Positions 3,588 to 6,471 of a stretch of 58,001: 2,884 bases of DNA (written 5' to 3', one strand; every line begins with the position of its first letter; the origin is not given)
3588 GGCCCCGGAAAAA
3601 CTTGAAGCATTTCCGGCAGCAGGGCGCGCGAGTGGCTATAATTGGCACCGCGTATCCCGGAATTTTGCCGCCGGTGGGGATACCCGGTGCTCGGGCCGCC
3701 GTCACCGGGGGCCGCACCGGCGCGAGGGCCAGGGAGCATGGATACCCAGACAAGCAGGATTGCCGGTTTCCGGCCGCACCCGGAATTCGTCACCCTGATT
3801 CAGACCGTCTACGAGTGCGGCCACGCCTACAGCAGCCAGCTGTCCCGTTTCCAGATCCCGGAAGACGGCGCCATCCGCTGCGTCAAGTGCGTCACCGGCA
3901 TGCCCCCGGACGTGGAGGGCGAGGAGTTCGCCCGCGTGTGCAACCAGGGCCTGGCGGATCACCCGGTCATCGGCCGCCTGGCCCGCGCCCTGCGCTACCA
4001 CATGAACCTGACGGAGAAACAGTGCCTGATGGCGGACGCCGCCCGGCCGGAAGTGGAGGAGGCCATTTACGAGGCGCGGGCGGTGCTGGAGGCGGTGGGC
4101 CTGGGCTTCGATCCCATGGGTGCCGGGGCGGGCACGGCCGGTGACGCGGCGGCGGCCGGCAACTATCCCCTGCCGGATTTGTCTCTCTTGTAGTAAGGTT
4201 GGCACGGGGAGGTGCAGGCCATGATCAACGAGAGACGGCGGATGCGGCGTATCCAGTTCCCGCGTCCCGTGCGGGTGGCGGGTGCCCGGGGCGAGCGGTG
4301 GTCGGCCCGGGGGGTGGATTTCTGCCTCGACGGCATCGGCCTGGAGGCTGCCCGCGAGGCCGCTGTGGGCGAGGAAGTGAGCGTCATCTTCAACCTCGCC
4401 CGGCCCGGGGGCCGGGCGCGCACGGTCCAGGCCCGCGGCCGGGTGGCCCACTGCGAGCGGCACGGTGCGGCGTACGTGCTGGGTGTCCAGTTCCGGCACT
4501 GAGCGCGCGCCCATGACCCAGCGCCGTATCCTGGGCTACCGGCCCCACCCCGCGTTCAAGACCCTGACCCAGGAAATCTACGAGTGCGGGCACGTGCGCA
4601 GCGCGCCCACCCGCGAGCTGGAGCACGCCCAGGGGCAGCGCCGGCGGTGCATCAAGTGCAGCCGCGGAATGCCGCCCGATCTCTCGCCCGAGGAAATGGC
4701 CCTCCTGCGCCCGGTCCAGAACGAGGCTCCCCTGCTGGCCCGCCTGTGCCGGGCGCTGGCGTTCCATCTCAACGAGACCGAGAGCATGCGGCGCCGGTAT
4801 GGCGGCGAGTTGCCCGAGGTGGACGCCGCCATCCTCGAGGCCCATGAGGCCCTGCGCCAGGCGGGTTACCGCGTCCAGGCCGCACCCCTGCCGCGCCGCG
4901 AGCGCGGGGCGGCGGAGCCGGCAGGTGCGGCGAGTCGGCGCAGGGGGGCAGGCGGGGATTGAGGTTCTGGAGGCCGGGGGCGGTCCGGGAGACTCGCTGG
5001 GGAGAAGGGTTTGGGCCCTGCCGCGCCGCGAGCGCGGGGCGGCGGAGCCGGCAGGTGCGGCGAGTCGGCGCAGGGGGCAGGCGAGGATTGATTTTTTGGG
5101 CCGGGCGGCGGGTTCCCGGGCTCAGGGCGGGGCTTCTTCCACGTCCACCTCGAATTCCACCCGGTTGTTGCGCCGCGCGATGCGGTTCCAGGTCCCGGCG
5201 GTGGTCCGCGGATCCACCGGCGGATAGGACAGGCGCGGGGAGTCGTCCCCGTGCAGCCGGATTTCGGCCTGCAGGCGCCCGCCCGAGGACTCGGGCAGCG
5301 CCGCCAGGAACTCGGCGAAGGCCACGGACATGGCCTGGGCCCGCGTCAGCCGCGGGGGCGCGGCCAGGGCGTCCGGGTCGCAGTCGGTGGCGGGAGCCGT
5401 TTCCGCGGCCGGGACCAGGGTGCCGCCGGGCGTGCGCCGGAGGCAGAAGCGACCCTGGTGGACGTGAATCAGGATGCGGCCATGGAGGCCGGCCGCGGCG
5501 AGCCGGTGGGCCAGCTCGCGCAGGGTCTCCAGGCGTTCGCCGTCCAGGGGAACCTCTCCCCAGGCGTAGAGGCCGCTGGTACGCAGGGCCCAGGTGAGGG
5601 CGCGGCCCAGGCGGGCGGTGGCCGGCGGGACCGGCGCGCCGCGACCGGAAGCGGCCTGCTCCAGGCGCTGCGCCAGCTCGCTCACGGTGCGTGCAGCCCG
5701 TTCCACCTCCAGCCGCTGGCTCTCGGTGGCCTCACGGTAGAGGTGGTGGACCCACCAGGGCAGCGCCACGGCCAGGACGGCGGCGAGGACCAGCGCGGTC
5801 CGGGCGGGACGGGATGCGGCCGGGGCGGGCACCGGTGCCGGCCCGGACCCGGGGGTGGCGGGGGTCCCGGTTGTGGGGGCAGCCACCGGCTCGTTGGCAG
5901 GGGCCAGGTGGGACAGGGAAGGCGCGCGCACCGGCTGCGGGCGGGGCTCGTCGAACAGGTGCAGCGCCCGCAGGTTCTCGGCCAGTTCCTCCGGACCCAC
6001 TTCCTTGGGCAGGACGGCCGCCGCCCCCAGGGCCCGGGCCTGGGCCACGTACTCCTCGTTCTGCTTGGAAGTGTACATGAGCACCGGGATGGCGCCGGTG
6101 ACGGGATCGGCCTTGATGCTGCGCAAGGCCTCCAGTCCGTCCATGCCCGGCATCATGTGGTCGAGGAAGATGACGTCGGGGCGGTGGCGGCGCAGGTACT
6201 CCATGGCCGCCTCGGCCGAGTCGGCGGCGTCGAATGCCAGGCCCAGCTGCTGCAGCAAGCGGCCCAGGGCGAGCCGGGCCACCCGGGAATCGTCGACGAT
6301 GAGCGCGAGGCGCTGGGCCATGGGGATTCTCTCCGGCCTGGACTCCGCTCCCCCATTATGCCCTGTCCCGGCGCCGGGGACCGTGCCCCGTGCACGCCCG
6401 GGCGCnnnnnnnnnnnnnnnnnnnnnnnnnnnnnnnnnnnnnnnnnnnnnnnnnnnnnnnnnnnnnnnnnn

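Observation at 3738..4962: Two paralogous Cys/His-motif small proteins sandwiching a PilZ gene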

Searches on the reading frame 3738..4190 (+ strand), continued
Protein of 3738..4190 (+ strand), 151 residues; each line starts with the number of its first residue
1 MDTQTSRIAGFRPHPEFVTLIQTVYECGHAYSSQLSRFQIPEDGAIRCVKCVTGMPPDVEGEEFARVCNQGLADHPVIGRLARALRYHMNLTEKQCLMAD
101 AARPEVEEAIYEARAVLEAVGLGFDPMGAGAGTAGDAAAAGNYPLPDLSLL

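Call 91: search_protein_families(library=pfam, proteins=[L024:1122-1694:+, L024:1694-2503:+, L024:2503-2904:+, L024:2904-4004:+, L024:4204-4548:+, L024:4751-5272:+, L024:5487-5828:+, L024:6277-6798:+], max_evalue=0.001)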
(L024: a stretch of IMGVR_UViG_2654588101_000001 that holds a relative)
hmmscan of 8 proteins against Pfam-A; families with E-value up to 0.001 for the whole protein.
L024:1122-1694:+ (191 aa): 0 families

L024:1694-2503:+ (270 aa): 0 families

L024:2503-2904:+ (134 aa): 1 family
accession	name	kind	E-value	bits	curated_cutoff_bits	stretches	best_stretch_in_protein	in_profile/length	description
PF00486.34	Trans_reg_C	-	3.5e-09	37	26.2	1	40-108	5-77/77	Transcriptional regulatory protein, C terminal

L024:2904-4004:+ (367 aa): 1 family
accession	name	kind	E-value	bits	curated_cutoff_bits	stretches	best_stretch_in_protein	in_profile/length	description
PF05063.20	MT-A70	-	2.9e-23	83.1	23.9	1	188-359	6-172/172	MT-A70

L024:4204-4548:+ (115 aa): 1 family
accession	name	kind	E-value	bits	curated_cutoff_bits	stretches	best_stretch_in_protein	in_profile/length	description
PF00249.37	Myb_DNA-binding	-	6.4e-05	23.4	24.4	1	9-49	3-45/46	Myb-like DNA-binding domain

L024:4751-5272:+ (174 aa): 0 families

L024:5487-5828:+ (114 aa): 0 families

L024:6277-6798:+ (174 aa): 0 families

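Call 92: search_solved_structures(query=A6, max_evalue=10)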
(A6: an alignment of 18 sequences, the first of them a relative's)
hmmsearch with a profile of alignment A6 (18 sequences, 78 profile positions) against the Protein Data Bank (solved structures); distinct sequences matched with E-value up to 10: 6.
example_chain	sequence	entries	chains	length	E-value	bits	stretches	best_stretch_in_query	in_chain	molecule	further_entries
9if7_62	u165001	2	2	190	0.4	13.5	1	39-67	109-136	LSM domain-containing protein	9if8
6fyx_m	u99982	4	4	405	0.98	12.3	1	31-68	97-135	Eukaryotic translation initiation factor 5 | TIF5 isoform 1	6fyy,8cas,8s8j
6zu9_m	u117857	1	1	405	0.99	12.3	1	31-68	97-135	Eukaryotic translation initiation factor 5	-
8d9m_A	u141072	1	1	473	3.2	10.7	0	45-72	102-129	Cytochrome c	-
7lq5_A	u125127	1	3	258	4.2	10.3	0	45-72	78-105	Cytochrome c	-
2k3r_A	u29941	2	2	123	5.3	10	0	19-38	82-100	Ribonuclease P protein component 4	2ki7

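Call 93: search_solved_structures(query=A7, max_evalue=10)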
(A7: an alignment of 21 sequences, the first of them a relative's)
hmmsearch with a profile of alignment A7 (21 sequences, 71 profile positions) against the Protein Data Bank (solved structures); distinct sequences matched with E-value up to 10: 7.
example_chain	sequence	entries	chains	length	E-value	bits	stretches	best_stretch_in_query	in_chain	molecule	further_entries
8fjf_A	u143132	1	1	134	0.0053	20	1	30-52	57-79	H10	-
5isu_A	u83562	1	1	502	0.11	15.9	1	23-54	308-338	Lmo0135 protein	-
2yr1_A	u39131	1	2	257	0.83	13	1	4-41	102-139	3-dehydroquinate dehydratase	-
6vpw_A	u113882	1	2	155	0.85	13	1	42-60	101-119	Chemotaxis protein CheX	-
2ogg_A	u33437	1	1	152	0.91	12.9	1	6-53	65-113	Trehalose operon transcriptional repressor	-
4pg4_A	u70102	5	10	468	1.4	12.3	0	44-61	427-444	Homoserine dehydrogenase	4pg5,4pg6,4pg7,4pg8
8wt0_A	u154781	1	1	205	1.5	12.2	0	21-62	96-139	Cell filamentation protein Fic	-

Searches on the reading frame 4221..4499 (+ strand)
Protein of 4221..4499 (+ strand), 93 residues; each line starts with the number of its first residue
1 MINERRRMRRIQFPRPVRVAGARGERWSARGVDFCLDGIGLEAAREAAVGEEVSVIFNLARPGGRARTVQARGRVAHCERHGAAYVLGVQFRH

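Call 4: search_protein_families(library=pfam, proteins=[window:4221-4499:+], max_evalue=1)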
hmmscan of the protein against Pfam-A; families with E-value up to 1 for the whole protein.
window:4221-4499:+ (93 aa): 1 family
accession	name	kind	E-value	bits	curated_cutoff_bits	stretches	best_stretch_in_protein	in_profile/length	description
PF07238.19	PilZ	-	1.5e-09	38.5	22.5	1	4-92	1-86/102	PilZ domain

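Call 5: search_protein_families(library=ncbifam, proteins=[window:4221-4499:+], max_evalue=1)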
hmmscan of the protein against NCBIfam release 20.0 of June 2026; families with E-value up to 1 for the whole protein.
window:4221-4499:+ (93 aa): 3 families
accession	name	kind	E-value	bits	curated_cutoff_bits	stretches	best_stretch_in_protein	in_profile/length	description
TIGR02266.1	gmx_TIGR02266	paralog_domain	0.036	14.2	68.7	1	24-92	14-81/96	TIGR02266 family protein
TIGR01892.1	AcOrn-deacetyl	equivalog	0.074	12.1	297.7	1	8-79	114-184/365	acetylornithine deacetylase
TIGR03030.1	CelA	equivalog_domain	0.23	9.4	699.1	1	4-62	568-631/714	UDP-forming cellulose synthase catalytic subunit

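Call 8: search_protein_families(library=padloc, proteins=[window:4221-4499:+], max_evalue=1)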
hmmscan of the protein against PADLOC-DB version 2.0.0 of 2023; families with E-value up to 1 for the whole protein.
window:4221-4499:+ (93 aa): 0 families

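Call 47: search_solved_structures(query=window:4221-4499:+, max_evalue=1, show_alignments=2)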
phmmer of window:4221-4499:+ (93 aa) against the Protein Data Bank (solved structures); distinct sequences matched with E-value up to 1: 1.
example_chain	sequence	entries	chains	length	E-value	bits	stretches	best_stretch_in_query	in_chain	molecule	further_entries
8wwd_A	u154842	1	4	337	0.92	13.3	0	4-50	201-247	Zinc-containing alcohol dehydrogenase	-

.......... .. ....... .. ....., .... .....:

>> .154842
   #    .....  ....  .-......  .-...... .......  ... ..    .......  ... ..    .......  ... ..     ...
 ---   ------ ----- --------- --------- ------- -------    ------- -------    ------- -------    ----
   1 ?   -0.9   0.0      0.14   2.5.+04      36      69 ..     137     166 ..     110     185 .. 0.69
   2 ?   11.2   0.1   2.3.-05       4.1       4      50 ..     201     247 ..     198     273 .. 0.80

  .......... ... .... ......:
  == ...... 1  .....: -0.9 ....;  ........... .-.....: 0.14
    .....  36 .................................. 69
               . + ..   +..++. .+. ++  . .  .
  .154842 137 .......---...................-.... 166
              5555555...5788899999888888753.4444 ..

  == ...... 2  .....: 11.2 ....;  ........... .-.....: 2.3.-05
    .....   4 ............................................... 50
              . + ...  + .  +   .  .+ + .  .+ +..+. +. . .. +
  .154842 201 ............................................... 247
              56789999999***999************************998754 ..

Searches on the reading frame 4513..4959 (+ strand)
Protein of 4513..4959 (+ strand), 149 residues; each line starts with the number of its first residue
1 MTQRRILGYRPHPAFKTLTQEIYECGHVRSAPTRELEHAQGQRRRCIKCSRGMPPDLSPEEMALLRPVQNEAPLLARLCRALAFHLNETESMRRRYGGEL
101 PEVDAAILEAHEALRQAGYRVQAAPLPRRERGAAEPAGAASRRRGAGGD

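Call 4: search_protein_families(library=pfam, proteins=[window:4513-4959:+], max_evalue=1)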
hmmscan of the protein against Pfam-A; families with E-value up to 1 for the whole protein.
window:4513-4959:+ (149 aa): 1 family
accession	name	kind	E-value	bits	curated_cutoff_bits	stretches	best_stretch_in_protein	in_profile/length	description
PF21834.1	DUF6894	-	0.078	13.6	24.1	1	84-116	4-36/69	Domain of unknown function (DUF6894)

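Call 5: search_protein_families(library=ncbifam, proteins=[window:4513-4959:+], max_evalue=1)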
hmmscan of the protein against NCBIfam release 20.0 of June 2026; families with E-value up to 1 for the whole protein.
window:4513-4959:+ (149 aa): 1 family
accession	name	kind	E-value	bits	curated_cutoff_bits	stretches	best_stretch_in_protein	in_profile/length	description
NF005687.0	PRK07487.1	subfamily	0.019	13.7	428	1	101-131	274-304/468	amidase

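Call 8: search_protein_families(library=padloc, proteins=[window:4513-4959:+], max_evalue=1)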
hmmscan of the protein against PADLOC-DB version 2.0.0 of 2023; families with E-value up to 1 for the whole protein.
window:4513-4959:+ (149 aa): 0 families

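Call 10: find_homologous_proteins(query=window:4513-4959:+, max_evalue=0.001)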
Query window:4513-4959:+ (149 aa): 5 proteins with E <= 0.001 among 171 candidates.
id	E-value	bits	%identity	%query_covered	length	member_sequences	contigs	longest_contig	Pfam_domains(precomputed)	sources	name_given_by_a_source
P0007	1.1e-83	296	91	100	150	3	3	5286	-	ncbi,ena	-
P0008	6.1e-41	158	59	82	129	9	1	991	-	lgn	-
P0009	5.3e-38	148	56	82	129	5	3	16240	-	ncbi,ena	-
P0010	8.1e-37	144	56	82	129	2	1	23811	-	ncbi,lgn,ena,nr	ncbi:MAG TPA: hypothetical protein ENJ01_03085 [Gammaproteobacteria bacterium]|nr:hypothetical prote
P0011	6.6e-36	141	56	81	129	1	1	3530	-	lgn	-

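Call 12: find_encoding_contigs(protein=P0010, flank=6000, max_places=3)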
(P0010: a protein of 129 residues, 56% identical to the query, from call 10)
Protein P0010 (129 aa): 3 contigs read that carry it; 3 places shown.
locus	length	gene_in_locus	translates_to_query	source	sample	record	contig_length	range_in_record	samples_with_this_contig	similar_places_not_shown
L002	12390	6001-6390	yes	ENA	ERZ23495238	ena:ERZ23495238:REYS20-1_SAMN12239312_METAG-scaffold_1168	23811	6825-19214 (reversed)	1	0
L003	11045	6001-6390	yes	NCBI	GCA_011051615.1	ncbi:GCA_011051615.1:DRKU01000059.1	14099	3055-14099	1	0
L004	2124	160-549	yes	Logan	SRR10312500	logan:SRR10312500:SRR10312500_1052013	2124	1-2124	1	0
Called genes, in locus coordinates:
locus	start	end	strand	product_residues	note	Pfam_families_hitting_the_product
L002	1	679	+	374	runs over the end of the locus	PF13472:Lipase_GDSL_2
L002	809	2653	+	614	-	PF02543:Carbam_trans_N, PF16861:Carbam_trans_C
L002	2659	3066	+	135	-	PF19588:SxtJ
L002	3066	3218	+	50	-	PF19451:DUF5989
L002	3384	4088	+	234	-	PF09829:DUF2057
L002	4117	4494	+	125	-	PF04247:SirB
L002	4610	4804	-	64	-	-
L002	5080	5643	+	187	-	-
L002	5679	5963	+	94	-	PF07238:PilZ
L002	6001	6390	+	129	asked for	-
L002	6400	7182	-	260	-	-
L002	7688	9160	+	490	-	PF00004:AAA, PF17862:AAA_lid_3 (weak)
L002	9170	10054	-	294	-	PF00581:Rhodanese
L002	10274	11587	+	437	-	PF13428:TPR_14 (faint), PF14559:TPR_19 (faint)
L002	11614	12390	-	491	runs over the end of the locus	PF13428:TPR_14 (faint), PF01694:Rhomboid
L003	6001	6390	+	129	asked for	-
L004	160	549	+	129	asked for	-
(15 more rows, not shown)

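Call 36: search_protein_families(library=phrogs, proteins=[window:4513-4959:+], max_evalue=1)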
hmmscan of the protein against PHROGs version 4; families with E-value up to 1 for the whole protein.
window:4513-4959:+ (149 aa): 1 family
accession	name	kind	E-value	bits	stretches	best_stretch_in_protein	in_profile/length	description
phrog_32641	-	unknown function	0.0031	18.6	1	20-54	20-54/63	-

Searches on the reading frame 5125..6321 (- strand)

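Call 30: search_protein_families(library=pfam, proteins=[window:5125-6321:-], max_evalue=0.01)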
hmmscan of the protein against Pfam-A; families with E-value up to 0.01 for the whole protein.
window:5125-6321:- (399 aa): 2 families
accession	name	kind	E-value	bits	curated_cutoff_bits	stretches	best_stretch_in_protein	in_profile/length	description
PF00072.30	Response_reg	-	1.2e-26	93.5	30.2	1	7-117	2-110/111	Response regulator receiver domain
PF07584.16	BatA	-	0.0011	19.8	25.9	0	177-202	8-33/77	Aerotolerance regulator N-terminal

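Call 81: search_protein_families(library=ncbifam, proteins=[window:5125-6321:-], max_evalue=0.001)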
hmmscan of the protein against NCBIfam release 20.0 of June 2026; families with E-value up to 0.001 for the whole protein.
window:5125-6321:- (399 aa): 83 families (the best 25 are shown)
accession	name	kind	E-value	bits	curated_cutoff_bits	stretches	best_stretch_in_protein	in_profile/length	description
NF007135.0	PRK09581.1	equivalog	2.9e-15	56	474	1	7-121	6-120/457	PleD family two-component system response regulator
TIGR02154.1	PhoB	equivalog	3.1e-15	56.1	296.2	1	4-120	3-119/226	phosphate regulon transcriptional regulator PhoB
NF001965.0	PRK00742.1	subfamily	1.4e-14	54.1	293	1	6-109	6-110/357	chemotaxis-specific protein-glutamate methyltransferase CheB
NF040689.1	MtrAB_MtrA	equivalog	1.1e-13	51.1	300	1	7-119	2-111/219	MtrAB system response regulator MtrA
NF009206.0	PRK12555.1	subfamily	1.3e-13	50.6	342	1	7-103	4-101/340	chemotaxis-specific protein-glutamate methyltransferase CheB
NF007005.1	PRK09468.1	equivalog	1.4e-13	50.8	331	1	6-120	6-118/237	osmolarity response regulator transcription factor OmpR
NF007935.0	PRK10651.1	equivalog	3.4e-13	49.3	250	1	7-119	10-122/216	two-component system response regulator NarL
NF007546.0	PRK10161.1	equivalog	4.9e-13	49.2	471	1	1-120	1-119/229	phosphate response regulator transcription factor PhoB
TIGR01818.1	ntrC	equivalog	7.3e-13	48.1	558.6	1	7-112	2-105/463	nitrogen regulation protein NR(I)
NF041866.1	EpsW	equivalog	8.6e-13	48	200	1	4-120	6-124/131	exopolysaccharide biosynthesis response regulator EpsW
NF007901.0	PRK10610.1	equivalog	1.2e-12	48.1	189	1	7-117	9-120/129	chemotaxis response regulator CheY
NF007018.1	PRK09483.1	equivalog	2.8e-12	46.8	280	1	7-121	5-119/217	UvrY/SirA/GacA family response regulator transcription factor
NF011874.0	PRK15347.1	equivalog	3.6e-12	45.2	852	1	7-117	694-806/921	two component system sensor kinase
NF052313.1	T9SS_RR_PorX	equivalog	5.4e-12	45.2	300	1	22-113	19-108/513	T9SS response regulator signal transducer PorX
NF007969.0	PRK10693.1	equivalog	6e-12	45.2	329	1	4-108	8-110/337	two-component system response regulator RssB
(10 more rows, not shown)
